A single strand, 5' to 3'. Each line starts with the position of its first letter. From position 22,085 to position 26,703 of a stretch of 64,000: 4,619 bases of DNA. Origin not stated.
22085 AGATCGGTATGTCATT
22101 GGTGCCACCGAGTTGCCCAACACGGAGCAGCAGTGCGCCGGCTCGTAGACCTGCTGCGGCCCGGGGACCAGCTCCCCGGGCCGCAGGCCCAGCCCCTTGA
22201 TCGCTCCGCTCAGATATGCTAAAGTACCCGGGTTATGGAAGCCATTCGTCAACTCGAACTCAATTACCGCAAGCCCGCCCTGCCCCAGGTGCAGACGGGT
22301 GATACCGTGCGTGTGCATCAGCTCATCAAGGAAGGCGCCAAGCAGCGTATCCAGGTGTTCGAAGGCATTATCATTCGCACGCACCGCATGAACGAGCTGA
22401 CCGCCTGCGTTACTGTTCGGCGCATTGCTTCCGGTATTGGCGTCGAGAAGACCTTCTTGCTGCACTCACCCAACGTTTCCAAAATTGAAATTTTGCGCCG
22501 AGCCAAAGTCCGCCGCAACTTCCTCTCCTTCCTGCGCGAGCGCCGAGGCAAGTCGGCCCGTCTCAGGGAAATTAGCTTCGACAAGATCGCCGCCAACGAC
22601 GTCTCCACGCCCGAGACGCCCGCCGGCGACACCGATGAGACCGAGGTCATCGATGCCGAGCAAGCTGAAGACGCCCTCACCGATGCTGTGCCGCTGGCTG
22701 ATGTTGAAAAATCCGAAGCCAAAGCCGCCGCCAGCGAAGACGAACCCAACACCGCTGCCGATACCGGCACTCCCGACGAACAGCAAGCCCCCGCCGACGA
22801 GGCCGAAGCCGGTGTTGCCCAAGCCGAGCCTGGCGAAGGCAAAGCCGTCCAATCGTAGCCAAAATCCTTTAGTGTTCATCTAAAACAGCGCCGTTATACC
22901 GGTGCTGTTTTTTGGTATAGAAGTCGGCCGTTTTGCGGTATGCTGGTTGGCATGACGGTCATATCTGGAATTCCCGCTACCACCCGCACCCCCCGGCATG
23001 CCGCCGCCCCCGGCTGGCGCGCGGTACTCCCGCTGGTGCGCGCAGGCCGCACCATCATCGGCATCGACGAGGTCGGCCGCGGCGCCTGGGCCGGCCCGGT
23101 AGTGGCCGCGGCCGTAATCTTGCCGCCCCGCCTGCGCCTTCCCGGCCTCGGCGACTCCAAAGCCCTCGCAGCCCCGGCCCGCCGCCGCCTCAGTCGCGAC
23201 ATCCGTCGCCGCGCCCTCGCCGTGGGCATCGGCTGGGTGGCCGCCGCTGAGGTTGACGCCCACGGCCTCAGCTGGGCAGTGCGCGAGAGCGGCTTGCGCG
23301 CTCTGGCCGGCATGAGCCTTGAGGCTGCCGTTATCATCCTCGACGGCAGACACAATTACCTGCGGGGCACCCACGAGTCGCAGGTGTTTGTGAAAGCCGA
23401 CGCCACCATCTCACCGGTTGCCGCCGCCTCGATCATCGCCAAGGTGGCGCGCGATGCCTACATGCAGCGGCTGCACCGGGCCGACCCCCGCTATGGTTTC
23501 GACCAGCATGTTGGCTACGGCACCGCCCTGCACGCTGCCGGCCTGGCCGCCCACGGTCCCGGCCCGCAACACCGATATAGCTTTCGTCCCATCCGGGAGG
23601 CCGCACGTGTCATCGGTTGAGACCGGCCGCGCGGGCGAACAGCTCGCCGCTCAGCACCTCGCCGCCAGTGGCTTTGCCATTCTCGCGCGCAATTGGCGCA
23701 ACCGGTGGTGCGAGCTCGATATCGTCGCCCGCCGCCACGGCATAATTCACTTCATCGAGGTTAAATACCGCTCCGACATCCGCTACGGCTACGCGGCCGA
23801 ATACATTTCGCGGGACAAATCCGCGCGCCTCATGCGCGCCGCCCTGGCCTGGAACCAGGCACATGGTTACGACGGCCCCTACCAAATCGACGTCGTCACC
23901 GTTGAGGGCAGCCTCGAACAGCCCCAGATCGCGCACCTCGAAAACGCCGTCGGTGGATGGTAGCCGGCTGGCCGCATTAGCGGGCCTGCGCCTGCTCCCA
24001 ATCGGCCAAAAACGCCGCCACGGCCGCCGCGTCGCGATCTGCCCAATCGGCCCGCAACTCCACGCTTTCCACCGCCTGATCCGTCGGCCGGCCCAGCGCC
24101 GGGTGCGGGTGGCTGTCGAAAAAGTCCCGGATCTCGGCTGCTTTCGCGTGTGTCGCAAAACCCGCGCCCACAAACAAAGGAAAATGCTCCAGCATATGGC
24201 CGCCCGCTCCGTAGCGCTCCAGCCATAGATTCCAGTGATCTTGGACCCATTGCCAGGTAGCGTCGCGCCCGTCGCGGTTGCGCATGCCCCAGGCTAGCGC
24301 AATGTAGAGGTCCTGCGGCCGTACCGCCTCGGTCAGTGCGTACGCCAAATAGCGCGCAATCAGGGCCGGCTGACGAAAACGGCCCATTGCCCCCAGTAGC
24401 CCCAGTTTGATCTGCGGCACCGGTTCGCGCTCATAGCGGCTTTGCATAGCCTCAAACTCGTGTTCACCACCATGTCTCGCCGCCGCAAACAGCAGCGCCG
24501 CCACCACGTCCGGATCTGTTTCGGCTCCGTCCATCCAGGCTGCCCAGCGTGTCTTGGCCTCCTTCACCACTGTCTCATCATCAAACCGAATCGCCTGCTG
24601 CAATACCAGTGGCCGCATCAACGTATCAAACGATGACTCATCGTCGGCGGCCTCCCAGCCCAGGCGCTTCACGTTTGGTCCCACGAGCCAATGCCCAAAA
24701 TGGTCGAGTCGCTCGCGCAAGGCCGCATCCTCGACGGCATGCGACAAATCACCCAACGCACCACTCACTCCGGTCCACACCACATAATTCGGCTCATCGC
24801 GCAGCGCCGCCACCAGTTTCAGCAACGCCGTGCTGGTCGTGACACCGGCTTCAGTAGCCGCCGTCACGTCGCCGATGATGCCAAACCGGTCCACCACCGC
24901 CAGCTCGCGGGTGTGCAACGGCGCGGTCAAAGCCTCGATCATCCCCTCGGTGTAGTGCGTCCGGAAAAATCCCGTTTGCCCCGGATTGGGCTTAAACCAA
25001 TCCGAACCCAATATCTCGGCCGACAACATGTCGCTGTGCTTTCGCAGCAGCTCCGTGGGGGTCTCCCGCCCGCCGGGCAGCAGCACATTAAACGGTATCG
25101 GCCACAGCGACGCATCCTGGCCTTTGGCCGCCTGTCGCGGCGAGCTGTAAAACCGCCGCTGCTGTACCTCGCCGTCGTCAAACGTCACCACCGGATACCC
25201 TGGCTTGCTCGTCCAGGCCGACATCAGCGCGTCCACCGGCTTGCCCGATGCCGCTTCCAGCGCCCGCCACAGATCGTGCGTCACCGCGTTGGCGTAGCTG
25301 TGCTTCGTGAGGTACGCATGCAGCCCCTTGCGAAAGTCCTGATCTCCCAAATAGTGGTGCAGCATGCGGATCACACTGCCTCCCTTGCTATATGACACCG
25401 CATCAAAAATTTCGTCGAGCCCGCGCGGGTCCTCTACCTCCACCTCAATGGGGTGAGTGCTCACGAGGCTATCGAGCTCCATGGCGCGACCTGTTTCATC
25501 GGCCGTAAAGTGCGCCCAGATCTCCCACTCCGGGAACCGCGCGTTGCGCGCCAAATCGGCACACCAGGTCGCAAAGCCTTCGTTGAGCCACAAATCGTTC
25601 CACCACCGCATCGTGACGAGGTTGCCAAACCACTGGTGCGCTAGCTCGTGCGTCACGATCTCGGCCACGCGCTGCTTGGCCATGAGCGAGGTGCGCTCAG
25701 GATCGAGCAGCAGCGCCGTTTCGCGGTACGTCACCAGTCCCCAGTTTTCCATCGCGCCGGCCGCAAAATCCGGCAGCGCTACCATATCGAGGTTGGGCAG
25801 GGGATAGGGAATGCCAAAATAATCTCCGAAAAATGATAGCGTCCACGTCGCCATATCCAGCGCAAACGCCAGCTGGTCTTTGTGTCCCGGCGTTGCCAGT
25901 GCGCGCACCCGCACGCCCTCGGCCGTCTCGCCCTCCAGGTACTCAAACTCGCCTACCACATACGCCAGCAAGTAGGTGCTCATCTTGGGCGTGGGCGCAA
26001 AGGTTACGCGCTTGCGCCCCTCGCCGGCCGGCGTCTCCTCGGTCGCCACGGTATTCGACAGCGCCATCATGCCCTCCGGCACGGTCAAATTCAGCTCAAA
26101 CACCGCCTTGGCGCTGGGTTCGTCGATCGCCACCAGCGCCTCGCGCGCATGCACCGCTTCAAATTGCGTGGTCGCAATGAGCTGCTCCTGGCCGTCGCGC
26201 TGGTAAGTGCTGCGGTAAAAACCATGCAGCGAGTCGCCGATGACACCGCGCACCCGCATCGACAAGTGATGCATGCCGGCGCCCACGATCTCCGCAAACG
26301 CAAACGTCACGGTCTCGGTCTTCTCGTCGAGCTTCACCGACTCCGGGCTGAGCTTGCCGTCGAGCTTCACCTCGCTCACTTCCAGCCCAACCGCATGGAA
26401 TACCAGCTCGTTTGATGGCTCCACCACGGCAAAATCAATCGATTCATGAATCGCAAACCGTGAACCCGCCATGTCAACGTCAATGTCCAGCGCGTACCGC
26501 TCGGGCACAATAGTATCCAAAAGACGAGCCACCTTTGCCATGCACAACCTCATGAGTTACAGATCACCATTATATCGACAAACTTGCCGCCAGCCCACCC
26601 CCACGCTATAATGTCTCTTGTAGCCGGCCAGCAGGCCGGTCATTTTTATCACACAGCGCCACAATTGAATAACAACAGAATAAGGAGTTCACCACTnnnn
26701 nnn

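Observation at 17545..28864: Duplicated two-palindrome regulatory module shared by dnaE and a wHTH-regulator/clpC unit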

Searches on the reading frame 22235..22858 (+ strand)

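Call 6: search_protein_families(library=pfam, proteins=[window:22235-22858:+])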
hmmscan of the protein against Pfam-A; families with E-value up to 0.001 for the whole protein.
window:22235-22858:+ (207 aa): 1 family
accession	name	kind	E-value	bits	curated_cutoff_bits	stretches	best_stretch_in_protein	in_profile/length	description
PF01245.26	Ribosomal_L19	-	2.2e-35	121.4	22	1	3-112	2-110/111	Ribosomal protein L19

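Call 7: search_protein_families(library=ncbifam, proteins=[window:22235-22858:+])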
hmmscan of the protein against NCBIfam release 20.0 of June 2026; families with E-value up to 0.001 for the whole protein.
window:22235-22858:+ (207 aa): 1 family
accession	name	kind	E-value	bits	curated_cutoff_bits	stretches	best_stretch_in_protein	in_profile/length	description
TIGR01024.1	rplS_bact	equivalog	2.1e-34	118.1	90.7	1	2-113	2-113/114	50S ribosomal protein L19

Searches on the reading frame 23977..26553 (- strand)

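Call 6: search_protein_families(library=pfam, proteins=[window:23977-26553:-])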
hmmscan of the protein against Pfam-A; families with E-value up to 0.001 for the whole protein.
window:23977-26553:- (858 aa): 3 families
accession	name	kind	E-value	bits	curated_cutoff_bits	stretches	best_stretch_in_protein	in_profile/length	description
PF01433.26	Peptidase_M1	-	2.6e-87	292.5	27.7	1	230-447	1-218/218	Peptidase family M1 domain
PF11838.14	ERAP1_C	-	5.7e-77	259.7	38.2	1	519-832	1-317/318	ERAP1-like C-terminal domain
PF17900.6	Peptidase_M1_N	-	6e-39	134.5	25.8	1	16-195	1-186/186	Peptidase M1 N-terminal domain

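Call 7: search_protein_families(library=ncbifam, proteins=[window:23977-26553:-])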
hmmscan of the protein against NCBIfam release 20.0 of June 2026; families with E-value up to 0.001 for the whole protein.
window:23977-26553:- (858 aa): 3 families
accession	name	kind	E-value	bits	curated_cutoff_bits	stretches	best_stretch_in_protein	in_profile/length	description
TIGR02412.1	pepN_strep_liv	equivalog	6.4e-93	312.5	591.2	1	15-459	14-450/832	aminopeptidase N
TIGR02414.1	pepN_proteo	equivalog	2.6e-45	154.9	718.2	1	35-460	25-446/868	aminopeptidase N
TIGR02411.1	leuko_A4_hydro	equivalog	1.8e-25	89.7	761.7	1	18-429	14-414/600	leukotriene-A(4) hydrolase/aminopeptidase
